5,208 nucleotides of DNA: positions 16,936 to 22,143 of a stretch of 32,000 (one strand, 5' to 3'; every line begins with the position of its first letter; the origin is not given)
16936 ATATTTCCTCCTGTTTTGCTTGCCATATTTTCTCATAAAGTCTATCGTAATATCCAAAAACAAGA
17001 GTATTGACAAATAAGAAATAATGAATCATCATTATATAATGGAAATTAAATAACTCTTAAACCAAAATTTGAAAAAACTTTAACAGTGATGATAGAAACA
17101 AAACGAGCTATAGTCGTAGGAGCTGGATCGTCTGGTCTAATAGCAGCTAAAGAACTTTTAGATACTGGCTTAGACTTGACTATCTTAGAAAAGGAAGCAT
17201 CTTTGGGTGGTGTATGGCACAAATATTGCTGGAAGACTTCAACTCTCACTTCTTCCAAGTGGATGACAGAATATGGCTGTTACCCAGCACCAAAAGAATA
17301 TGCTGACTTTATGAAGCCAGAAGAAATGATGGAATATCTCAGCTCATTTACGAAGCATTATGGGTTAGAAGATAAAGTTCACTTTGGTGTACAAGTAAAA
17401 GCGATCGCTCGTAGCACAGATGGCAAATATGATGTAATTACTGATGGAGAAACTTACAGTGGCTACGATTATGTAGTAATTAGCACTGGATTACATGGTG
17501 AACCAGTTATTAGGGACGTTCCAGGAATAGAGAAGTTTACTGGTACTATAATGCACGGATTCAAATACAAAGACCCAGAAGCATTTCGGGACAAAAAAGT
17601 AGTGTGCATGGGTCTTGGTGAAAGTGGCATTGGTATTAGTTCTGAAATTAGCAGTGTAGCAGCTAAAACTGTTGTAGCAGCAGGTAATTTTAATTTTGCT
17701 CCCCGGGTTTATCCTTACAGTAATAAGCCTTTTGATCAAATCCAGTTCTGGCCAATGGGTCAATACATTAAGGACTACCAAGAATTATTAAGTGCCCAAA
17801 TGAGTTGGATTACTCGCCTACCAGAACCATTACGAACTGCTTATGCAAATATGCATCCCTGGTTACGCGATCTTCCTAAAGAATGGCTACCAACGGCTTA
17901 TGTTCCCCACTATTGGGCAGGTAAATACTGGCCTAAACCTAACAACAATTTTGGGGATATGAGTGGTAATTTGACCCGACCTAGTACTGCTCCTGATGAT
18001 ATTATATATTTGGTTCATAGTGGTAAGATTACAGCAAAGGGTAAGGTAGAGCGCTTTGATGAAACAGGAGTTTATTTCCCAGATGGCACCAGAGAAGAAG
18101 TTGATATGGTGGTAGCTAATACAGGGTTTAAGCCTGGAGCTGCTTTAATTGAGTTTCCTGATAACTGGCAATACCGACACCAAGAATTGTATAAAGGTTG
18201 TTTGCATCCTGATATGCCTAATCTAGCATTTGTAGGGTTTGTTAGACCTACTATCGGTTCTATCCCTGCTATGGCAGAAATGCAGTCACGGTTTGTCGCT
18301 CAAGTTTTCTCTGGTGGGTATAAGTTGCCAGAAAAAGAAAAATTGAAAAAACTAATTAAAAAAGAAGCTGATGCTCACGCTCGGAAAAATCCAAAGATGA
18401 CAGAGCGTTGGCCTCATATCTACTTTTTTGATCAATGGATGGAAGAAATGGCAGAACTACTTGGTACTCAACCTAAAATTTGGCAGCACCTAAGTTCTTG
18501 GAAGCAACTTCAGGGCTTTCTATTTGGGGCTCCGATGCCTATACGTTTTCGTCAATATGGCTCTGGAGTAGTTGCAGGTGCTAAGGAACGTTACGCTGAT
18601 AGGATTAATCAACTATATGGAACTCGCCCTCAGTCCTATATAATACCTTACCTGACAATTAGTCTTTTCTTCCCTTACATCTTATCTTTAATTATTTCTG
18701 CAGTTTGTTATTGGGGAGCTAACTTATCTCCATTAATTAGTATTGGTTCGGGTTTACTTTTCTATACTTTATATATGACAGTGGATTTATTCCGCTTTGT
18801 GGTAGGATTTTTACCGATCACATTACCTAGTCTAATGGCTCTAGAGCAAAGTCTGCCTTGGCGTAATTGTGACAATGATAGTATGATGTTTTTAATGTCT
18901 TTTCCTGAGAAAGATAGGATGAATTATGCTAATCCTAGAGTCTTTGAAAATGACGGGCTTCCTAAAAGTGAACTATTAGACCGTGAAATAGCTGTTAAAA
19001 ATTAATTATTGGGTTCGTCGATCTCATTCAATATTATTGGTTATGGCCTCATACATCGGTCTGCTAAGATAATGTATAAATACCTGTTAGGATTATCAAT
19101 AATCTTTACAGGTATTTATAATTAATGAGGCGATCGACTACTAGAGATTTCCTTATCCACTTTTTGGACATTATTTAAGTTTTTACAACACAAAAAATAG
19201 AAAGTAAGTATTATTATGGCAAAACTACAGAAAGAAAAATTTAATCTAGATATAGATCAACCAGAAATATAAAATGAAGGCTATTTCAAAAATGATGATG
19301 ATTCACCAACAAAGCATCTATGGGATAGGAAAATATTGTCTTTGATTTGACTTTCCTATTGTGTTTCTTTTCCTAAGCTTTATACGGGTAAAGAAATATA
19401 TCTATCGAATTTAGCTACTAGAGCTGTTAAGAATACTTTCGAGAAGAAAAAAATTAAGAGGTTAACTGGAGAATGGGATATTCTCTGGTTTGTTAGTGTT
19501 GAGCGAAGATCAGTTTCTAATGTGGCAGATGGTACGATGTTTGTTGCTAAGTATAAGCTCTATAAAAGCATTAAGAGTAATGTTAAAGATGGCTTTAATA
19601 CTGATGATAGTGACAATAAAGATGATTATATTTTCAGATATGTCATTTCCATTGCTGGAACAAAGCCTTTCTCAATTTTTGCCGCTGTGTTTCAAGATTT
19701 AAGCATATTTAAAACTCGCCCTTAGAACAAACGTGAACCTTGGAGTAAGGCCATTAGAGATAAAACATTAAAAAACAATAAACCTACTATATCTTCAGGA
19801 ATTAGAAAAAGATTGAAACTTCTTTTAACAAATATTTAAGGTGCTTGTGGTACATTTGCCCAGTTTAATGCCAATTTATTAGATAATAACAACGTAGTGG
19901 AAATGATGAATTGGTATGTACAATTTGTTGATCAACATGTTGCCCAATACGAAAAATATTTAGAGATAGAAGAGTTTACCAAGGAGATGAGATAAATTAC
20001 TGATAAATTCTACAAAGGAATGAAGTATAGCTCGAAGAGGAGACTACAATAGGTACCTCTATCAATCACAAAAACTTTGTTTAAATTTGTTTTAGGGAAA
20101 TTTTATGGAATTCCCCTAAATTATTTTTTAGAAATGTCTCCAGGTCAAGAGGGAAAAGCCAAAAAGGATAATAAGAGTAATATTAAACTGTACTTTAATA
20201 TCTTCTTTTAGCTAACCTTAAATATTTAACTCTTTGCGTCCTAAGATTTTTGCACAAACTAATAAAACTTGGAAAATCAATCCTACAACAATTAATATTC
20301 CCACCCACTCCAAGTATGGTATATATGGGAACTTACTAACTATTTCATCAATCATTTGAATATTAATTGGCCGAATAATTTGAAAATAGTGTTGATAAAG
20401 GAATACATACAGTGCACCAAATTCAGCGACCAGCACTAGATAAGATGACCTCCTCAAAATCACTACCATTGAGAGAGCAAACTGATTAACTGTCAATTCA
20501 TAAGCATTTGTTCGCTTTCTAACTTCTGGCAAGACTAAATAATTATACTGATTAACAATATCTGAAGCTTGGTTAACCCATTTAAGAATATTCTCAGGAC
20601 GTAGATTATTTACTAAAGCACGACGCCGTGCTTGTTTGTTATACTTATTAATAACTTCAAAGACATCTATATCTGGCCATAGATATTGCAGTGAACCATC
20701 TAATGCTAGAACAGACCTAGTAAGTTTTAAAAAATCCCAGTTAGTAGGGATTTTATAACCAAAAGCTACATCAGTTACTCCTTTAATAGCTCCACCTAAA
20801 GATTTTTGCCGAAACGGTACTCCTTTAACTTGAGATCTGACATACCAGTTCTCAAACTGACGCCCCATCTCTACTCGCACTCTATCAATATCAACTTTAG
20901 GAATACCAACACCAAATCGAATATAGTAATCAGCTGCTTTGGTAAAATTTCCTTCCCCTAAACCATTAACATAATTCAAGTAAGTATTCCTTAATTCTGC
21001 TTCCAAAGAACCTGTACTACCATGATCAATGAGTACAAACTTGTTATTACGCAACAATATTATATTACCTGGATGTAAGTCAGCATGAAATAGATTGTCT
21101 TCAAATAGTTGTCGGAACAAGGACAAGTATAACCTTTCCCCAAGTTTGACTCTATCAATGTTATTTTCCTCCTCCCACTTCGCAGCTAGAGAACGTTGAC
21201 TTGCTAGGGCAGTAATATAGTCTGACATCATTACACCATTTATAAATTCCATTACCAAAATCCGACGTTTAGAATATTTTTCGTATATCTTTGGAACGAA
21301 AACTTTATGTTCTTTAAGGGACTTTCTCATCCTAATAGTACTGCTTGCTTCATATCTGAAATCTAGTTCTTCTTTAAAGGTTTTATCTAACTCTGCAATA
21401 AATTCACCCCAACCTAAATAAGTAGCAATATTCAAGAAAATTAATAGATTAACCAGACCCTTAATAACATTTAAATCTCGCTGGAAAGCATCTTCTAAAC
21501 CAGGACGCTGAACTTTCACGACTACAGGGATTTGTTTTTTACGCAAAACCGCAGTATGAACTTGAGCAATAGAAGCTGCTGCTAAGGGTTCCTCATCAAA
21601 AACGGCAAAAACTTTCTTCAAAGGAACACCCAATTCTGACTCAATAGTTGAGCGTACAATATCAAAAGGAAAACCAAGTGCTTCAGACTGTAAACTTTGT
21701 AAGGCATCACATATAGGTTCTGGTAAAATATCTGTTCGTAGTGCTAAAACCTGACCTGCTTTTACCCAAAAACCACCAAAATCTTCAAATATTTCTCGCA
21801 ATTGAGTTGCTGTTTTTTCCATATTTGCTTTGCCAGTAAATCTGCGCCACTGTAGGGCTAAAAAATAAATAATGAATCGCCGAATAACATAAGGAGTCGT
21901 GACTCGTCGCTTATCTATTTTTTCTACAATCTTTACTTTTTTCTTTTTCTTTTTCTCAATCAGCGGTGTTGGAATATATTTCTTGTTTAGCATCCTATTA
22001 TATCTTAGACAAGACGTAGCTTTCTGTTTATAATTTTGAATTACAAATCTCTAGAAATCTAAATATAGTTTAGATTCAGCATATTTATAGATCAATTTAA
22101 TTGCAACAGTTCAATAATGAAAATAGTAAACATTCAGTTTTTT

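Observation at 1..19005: Orphan two-module PKS ending in an unreduced beta-keto module, next to BVMO + lipase + FMO + lipocalin-like genes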

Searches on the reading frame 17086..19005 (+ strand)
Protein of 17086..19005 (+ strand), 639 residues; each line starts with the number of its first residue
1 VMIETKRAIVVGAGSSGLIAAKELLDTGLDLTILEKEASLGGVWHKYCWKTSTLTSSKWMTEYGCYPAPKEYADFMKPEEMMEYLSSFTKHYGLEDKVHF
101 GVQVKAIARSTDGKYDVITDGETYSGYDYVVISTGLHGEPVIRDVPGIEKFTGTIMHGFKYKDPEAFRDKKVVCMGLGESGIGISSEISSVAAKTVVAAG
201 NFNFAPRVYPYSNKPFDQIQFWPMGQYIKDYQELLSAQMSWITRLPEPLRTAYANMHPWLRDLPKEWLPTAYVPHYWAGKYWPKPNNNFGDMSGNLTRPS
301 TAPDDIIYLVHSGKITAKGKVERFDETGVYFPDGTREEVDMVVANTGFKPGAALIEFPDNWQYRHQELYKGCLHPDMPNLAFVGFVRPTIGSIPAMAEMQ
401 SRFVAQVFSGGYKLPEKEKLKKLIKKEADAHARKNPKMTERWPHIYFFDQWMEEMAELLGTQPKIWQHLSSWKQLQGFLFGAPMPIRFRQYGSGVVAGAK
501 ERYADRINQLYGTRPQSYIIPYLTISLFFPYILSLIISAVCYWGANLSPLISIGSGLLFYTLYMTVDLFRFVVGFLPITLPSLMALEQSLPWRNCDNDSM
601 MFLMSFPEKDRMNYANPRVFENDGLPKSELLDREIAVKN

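Call 4: search_protein_families(library=pfam, proteins=[window:17086-19005:+], max_evalue=0.01)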
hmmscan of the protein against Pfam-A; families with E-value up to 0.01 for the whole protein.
window:17086-19005:+ (639 aa): 12 families
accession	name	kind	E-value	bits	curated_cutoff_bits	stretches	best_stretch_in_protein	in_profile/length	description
PF00743.25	FMO-like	-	5.9e-58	197.1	22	2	6-199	2-213/532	Flavin-binding monooxygenase-like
PF13738.12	Pyr_redox_3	-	2.9e-23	83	30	1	9-199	1-194/305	Pyridine nucleotide-disulphide oxidoreductase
PF07992.20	Pyr_redox_2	-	2.4e-09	37.5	26.1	1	7-197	2-170/291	Pyridine nucleotide-disulphide oxidoreductase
PF01593.30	Amino_oxidase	-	4.6e-07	29.9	19.8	1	16-42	2-28/443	Flavin containing amine oxidoreductase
PF13450.12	NAD_binding_8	-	1.7e-06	28.6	21.9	1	10-46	1-37/68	NAD(P)-binding Rossmann-like domain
PF01266.30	DAO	-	2.2e-06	27.9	27.9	1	8-49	2-36/353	FAD dependent oxidoreductase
PF03486.20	HI0933_like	-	8.8e-05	22.5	50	1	7-41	2-36/244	HI0933-like protein Rossmann domain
PF01946.23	Thi4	-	9e-05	22.3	26.2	1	8-43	20-57/235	Thi4 family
PF13454.12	NAD_binding_9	-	0.00014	22.4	21.8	0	10-48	2-45/155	FAD-NAD(P)-binding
PF01494.25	FAD_binding_3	-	0.0022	17.7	22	1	8-38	4-34/349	FAD binding domain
PF00890.30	FAD_binding_2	-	0.0032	17.2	20.4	1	8-42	2-36/414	FAD binding domain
PF12831.13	FAD_oxidored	-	0.0063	16.3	27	1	9-44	3-38/416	FAD dependent oxidoreductase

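Call 6: search_protein_families(library=ncbifam, proteins=[window:17086-19005:+], max_evalue=0.001)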
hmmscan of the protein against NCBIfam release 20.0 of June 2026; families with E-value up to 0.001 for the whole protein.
window:17086-19005:+ (639 aa): 23 families
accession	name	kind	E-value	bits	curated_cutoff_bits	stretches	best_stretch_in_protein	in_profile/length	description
NF040505.1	ArsO_flavin_mono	equivalog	3.2e-37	128.8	425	2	8-204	3-195/346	ArsO family NAD(P)H-dependent flavin-containing monooxygenase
NF058570.1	trimeth_mono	equivalog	5.3e-22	78.5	675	2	9-199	3-224/443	trimethylamine monooxygenase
TIGR04046.1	MSMEG_0569_nitr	hypoth_equivalog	3.9e-20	72.2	498.35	1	8-209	3-201/400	MSMEG_0569 family flavin-dependent oxidoreductase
TIGR04018.1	Bthiol_YpdA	hypoth_equivalog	1.5e-15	56.8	339.9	1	8-204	2-187/316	YpdA family putative bacillithiol disulfide reductase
NF045818.1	Neo-PentlctneDsynPtlE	equivalog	3.4e-08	32.1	1100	1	9-198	52-255/587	neopentalenolactone/pentalenolactone D synthase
TIGR00275.1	TIGR00275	subfamily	3.5e-06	26.1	183.8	0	9-41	2-34/401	aminoacetone oxidase family FAD-binding enzyme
NF005560.0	PRK07233.1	equivalog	3.9e-06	26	252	1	8-49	3-44/435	hypothetical protein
NF045765.1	PhenlGlyoxDHPadH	equivalog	9.8e-06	24.7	475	0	2-39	140-177/416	NADH-dependent phenylglyoxylate dehydrogenase subunit epsilon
NF005547.0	PRK07208.1-3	equivalog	1.5e-05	23.9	380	1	4-44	3-43/465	hypothetical protein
TIGR00292.1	TIGR00292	equivalog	3.9e-05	23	148.3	1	8-43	24-60/254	sulfide-dependent adenosine diphosphate thiazole synthase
TIGR02734.1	crtI_fam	subfamily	7.2e-05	21.7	238.1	1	8-42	1-35/504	phytoene desaturase family protein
NF009410.0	PRK12771.1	subfamily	0.00012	20.8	516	1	6-43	139-176/566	NAD(P)-binding protein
TIGR02374.1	nitri_red_nirB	equivalog_domain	0.00014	20.4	578.35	0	4-39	139-174/794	nitrite reductase large subunit NirB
TIGR03467.1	HpnE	equivalog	0.00017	21.1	283.05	1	9-47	2-40/430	hydroxysqualene dehydroxylase HpnE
NF005313.0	PRK06847.1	subfamily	0.00017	20.7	372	0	3-38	2-37/375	hypothetical protein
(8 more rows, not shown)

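Call 18: search_solved_structures(query=window:17086-19002:+, max_evalue=1e-10)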
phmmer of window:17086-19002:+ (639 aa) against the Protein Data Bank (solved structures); distinct sequences matched with E-value up to 1e-10: 42.
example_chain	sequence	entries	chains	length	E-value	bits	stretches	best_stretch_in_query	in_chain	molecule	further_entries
6sek_A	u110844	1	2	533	6.7e-49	170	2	5-197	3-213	Ancestral Flavin-containing monooxygenase 5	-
8z12_A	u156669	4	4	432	1.3e-41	145.9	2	7-200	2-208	Flavin-dependent monooxygenase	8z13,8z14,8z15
8z16_A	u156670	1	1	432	1.3e-41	145.9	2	7-200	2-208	Flavin-dependent monooxygenase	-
6se3_D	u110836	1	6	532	3.7e-41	144.4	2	6-209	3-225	Ancestral Flavin-containing monooxygenase (FMO) 3-6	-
8z17_A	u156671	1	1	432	8.1e-41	143.2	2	7-200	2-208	Flavin-dependent monooxygenase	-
6sem_B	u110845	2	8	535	1.2e-39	139.4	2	6-204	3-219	Ancestral Flavin-containing monooxygenase (FMO) 2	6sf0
7al4_D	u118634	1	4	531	1.4e-36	129.2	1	6-219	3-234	Ancestral Flavin-containing monooxygenase 1 (mammalian)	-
8odw_A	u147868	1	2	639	7.5e-29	103.7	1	5-200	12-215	Polyketide synthase modules-related protein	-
6wpu_A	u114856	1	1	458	3.5e-25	91.6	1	75-198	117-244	Flavin-containing monooxygenase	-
5nmw_A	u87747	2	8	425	6.2e-22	80.9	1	6-198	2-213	Flavin-containing monooxygenase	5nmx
4c5o_A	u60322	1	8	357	7.1e-22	80.7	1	8-197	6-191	FLAVIN MONOOXYGENASE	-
4a9w_A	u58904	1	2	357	7.1e-22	80.7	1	8-197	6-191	MONOOXYGENASE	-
2xlp_A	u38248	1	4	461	2.4e-17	65.7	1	7-210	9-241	FLAVIN-CONTAINING MONOOXYGENASE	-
2xlr_A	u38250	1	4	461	2.8e-17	65.5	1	7-210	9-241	FLAVIN-CONTAINING MONOOXYGENASE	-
2vq7_A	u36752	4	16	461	2.8e-17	65.5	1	7-210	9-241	FLAVIN-CONTAINING MONOOXYGENASE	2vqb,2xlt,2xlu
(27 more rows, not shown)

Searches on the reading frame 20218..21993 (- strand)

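Call 4: search_protein_families(library=pfam, proteins=[window:20218-21993:-], max_evalue=0.01)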
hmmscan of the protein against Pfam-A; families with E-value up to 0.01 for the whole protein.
window:20218-21993:- (591 aa): 3 families
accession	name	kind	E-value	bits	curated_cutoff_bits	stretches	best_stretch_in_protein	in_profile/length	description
PF03109.22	ABC1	-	8.2e-61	205.7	22.9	1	101-354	2-241/244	ABC1 atypical kinase-like domain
PF00069.31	Pkinase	-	0.00054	19.9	31.7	1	220-333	49-151/263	Protein kinase domain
PF01636.29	APH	-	0.0047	17.2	23.2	0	264-323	135-193/239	Phosphotransferase enzyme family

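Call 6: search_protein_families(library=ncbifam, proteins=[window:20218-21993:-], max_evalue=0.001)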
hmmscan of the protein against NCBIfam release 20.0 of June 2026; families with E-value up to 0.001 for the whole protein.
window:20218-21993:- (591 aa): 9 families
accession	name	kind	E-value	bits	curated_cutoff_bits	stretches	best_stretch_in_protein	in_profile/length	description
TIGR01982.1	UbiB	equivalog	2e-80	270.5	487.55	1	37-457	23-427/436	2-polyprenylphenol 6-hydroxylase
NF003404.0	PRK04750.1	equivalog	2.2e-61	208.1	667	1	51-481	41-463/529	ubiquinone biosynthesis regulatory protein kinase UbiB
NF050082.1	ATPase_MABP1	exception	2.1e-31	109.2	800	1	58-331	46-306/435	macrolide-binding ATPase MABP-1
TIGR03724.2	arch_bud32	equivalog_domain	1.1e-06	28.3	125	1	220-325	44-129/193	KEOPS complex kinase/ATPase Bud32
NF011464.0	PRK14879.1-7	equivalog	2.2e-06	27.6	246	1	209-326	43-148/221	Kae1-associated kinase Bud32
NF011463.0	PRK14879.1-4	equivalog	3.6e-05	23.3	188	1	206-326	51-159/237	Kae1-associated kinase Bud32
NF007174.0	PRK09605.1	equivalog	5.9e-05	21.7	447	1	217-326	384-472/535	bifunctional N(6)-L-threonylcarbamoyladenine synthase/serine/threonine protein kinase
NF011460.0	PRK14879.1-1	equivalog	0.00024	20.3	199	1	209-326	48-156/232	Kae1-associated kinase Bud32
NF038151.1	lanthi_synth_III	equivalog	0.00074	18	575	0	242-337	297-393/833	class III lanthionine synthetase LanKC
